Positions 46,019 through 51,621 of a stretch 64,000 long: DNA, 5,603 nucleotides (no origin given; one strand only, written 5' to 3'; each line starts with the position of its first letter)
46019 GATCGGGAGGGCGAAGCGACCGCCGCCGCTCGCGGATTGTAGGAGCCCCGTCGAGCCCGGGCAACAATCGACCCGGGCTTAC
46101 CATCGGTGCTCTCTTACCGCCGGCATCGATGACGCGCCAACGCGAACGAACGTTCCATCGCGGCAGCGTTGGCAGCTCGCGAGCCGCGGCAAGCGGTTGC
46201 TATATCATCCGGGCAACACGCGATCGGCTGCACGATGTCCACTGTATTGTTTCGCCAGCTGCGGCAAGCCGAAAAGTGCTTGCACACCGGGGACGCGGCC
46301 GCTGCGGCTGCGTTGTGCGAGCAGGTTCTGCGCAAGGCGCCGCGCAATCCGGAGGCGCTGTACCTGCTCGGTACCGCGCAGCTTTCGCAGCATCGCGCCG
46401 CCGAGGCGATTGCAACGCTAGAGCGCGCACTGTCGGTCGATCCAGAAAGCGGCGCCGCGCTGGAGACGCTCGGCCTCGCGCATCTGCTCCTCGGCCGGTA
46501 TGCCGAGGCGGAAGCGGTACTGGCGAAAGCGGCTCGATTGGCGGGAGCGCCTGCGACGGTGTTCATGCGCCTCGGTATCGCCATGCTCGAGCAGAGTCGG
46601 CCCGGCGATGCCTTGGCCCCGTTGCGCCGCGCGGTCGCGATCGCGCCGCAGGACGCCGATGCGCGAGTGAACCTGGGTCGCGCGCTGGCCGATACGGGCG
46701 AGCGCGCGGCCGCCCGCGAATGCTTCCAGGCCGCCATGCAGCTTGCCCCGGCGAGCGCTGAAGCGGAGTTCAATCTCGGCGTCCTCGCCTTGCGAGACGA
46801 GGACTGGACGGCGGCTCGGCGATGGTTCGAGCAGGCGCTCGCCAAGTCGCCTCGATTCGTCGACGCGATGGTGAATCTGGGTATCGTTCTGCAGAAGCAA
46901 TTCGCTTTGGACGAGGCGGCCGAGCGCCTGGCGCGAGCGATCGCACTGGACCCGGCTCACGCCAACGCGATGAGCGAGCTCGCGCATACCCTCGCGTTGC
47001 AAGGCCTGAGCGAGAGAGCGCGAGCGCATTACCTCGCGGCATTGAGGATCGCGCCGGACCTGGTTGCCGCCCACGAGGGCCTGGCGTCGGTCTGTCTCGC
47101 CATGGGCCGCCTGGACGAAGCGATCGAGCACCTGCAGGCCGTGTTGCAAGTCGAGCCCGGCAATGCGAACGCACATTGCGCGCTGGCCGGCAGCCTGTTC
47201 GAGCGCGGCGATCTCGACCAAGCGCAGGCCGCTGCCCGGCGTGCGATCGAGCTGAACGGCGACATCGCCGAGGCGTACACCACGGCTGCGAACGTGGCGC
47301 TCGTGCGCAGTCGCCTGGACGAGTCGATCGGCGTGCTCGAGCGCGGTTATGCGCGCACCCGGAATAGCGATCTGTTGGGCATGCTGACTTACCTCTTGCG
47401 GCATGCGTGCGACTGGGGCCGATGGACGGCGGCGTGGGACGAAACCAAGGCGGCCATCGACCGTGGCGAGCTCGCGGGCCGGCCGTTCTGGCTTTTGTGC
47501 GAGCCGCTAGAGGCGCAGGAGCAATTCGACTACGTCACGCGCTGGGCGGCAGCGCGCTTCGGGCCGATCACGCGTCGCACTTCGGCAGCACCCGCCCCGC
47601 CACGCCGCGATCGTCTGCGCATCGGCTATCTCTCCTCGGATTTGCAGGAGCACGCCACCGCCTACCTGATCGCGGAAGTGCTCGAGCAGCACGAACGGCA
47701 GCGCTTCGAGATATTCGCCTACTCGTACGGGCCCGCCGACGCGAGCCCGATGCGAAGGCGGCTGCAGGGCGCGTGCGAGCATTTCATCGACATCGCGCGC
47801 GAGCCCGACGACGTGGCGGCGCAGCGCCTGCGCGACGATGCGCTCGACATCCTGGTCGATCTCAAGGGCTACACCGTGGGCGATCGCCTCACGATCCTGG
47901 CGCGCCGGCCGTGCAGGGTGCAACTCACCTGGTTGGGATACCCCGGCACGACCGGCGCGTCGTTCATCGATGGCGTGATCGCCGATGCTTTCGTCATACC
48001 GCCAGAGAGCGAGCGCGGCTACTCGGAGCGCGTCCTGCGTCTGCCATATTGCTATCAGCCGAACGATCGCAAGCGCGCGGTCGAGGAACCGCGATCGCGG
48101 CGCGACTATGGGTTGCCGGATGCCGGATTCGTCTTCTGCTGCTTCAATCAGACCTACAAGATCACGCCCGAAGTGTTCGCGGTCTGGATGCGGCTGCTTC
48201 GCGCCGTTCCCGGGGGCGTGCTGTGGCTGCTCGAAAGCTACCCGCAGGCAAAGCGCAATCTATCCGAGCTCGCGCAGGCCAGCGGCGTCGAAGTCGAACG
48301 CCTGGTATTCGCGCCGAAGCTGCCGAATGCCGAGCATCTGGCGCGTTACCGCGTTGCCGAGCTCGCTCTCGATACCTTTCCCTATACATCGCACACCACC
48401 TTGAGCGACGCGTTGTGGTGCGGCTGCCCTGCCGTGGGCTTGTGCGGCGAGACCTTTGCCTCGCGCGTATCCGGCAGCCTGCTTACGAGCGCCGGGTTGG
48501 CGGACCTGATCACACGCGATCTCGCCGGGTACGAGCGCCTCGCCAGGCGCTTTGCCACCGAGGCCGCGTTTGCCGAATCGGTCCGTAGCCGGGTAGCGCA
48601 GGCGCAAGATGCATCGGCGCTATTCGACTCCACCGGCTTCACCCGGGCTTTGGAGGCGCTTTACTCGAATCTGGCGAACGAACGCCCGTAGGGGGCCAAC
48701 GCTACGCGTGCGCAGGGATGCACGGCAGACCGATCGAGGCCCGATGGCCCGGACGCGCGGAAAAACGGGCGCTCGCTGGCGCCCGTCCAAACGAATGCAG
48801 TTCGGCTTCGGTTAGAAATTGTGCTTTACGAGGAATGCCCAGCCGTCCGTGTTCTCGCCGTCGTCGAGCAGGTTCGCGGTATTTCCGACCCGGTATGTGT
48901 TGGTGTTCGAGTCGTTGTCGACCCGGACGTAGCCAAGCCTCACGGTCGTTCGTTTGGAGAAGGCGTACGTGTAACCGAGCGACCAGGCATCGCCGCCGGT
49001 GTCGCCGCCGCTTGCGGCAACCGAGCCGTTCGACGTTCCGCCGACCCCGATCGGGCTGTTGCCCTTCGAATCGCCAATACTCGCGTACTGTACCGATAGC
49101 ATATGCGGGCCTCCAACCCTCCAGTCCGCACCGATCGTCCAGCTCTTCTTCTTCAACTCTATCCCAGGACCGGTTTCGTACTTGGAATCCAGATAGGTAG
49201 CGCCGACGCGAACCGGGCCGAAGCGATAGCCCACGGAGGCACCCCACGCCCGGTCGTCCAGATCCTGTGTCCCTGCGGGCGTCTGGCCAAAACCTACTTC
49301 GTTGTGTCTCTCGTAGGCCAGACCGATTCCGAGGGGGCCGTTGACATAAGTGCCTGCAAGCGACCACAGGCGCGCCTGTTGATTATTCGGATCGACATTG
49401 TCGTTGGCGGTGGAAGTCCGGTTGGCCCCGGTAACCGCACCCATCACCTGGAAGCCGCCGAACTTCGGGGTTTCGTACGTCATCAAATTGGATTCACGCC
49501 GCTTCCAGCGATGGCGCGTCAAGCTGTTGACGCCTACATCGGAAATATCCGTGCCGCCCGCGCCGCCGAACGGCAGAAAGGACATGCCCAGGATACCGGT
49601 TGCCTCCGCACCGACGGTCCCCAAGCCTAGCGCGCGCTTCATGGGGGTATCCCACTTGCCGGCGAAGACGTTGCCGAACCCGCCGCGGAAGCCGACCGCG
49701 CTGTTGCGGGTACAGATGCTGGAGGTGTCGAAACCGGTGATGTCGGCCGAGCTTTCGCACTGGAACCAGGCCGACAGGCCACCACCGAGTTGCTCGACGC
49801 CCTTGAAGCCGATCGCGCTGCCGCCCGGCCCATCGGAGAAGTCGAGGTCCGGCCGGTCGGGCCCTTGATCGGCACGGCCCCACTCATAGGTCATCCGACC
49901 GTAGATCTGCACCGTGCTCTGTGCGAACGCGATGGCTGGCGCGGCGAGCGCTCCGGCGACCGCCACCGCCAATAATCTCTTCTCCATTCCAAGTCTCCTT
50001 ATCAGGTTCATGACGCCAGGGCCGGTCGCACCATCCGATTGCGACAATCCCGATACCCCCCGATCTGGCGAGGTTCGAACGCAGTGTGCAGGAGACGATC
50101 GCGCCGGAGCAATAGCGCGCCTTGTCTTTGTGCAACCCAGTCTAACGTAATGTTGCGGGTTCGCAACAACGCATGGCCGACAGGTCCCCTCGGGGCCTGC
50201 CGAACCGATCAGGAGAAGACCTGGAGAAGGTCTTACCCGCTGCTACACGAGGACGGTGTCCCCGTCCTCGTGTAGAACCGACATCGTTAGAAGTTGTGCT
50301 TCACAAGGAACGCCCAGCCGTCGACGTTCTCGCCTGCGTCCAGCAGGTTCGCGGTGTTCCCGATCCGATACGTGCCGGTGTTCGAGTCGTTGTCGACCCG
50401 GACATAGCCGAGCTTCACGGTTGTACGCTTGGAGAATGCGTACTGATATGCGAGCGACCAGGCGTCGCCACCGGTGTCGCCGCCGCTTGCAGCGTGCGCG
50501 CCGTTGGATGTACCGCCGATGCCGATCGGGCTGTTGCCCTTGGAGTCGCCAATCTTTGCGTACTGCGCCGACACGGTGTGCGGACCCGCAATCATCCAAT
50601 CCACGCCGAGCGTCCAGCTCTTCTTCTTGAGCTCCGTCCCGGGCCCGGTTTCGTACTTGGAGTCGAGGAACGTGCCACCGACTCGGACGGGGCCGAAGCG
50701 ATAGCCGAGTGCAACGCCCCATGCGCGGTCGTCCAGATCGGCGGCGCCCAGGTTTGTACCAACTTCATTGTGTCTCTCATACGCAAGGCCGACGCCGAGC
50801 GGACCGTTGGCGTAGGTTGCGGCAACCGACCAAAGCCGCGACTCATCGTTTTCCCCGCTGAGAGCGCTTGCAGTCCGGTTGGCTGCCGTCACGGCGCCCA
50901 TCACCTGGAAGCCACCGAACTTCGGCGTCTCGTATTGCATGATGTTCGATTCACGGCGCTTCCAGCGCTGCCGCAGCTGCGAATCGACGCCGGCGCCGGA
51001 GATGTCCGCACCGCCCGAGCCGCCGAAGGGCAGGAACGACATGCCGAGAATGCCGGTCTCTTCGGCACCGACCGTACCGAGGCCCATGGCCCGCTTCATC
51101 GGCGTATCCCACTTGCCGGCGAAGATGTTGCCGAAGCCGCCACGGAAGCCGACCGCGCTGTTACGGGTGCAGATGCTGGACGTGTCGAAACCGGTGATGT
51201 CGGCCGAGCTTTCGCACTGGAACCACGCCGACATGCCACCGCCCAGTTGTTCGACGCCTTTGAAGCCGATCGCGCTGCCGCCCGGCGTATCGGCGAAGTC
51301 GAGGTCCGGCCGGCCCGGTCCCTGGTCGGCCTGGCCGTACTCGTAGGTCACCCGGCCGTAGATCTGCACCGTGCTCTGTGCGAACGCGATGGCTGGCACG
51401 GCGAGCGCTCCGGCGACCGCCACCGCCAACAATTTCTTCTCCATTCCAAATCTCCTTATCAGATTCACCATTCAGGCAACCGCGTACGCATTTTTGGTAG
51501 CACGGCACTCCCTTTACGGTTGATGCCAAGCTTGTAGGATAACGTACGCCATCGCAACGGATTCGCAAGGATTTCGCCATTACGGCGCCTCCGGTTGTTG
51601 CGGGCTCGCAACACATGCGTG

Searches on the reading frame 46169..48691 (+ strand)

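Call 61: search_protein_families(library=pfam, proteins=[window:46169-48691:+], max_evalue=0.00001)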
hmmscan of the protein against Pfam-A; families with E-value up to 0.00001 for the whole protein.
window:46169-48691:+ (840 aa): 21 families
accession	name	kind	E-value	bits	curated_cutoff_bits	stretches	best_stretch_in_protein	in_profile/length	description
PF13844.12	Glyco_transf_41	-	2.2e-88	297.3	25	2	643-827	358-542/543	Glycosyl transferase family 41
PF07719.23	TPR_2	-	3.4e-41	136.4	27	0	163-195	1-33/34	Tetratricopeptide repeat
PF14559.12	TPR_19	-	1.3e-34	118.8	25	3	310-365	2-57/68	Tetratricopeptide repeat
PF13431.12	TPR_17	-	1.5e-34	115.8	24.4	0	49-81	1-33/34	Tetratricopeptide repeat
PF13414.12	TPR_11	-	6.8e-34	115.7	26.8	0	308-340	3-35/42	TPR repeat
PF13432.12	TPR_16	-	1.1e-32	112.5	32.7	3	65-125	1-61/65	Tetratricopeptide repeat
PF00515.34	TPR_1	-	1.5e-32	110.5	27.8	0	301-332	3-34/34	Tetratricopeptide repeat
PF13424.12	TPR_12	-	8.6e-27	93.6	30.1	3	300-362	4-74/77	Tetratricopeptide repeat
PF13181.12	TPR_8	-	1.7e-26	90.5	25.7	0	163-195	1-33/34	Tetratricopeptide repeat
PF13428.12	TPR_14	-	3.2e-24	83.4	23.5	0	300-340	2-42/44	Tetratricopeptide repeat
PF12895.13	ANAPC3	-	2.4e-17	63.4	27.2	1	43-120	5-81/82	Anaphase-promoting complex, cyclosome, subunit 3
PF23914.1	TPR_CcmH_CycH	-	5.6e-14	52.7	42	0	129-227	50-151/158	Cytochrome c-type biogenesis protein H TPR domain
PF13176.12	TPR_7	-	1.3e-12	47.2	27.9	0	301-330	1-30/36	Tetratricopeptide repeat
PF13174.12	TPR_6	-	2.6e-12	47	26.3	0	62-94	1-33/33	Tetratricopeptide repeat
PF13371.12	TPR_9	-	1.9e-11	44.2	35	0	138-200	4-66/73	Tetratricopeptide repeat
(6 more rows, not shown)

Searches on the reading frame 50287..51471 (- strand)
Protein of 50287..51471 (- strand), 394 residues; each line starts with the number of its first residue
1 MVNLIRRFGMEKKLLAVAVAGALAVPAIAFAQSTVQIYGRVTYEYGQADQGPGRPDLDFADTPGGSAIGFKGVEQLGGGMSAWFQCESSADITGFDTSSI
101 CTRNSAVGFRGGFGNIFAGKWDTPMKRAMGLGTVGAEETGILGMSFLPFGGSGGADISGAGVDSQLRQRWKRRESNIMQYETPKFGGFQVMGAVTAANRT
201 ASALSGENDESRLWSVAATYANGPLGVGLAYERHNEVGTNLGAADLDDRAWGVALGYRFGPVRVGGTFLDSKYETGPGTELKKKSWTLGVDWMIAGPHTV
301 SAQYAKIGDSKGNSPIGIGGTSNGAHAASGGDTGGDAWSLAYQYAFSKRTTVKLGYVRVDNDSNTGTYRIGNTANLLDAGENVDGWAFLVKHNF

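Call 61: search_protein_families(library=pfam, proteins=[window:50287-51471:-], max_evalue=0.00001)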
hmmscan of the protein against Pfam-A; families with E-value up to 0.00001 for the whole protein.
window:50287-51471:- (394 aa): 2 families
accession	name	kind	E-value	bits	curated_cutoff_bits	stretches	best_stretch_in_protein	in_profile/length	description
PF13609.12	Porin_4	-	8.4e-48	164.2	27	1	18-363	3-309/310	Gram-negative porin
PF00267.27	Porin_1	-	3.3e-07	30.5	23.7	0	65-127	30-95/337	Gram-negative porin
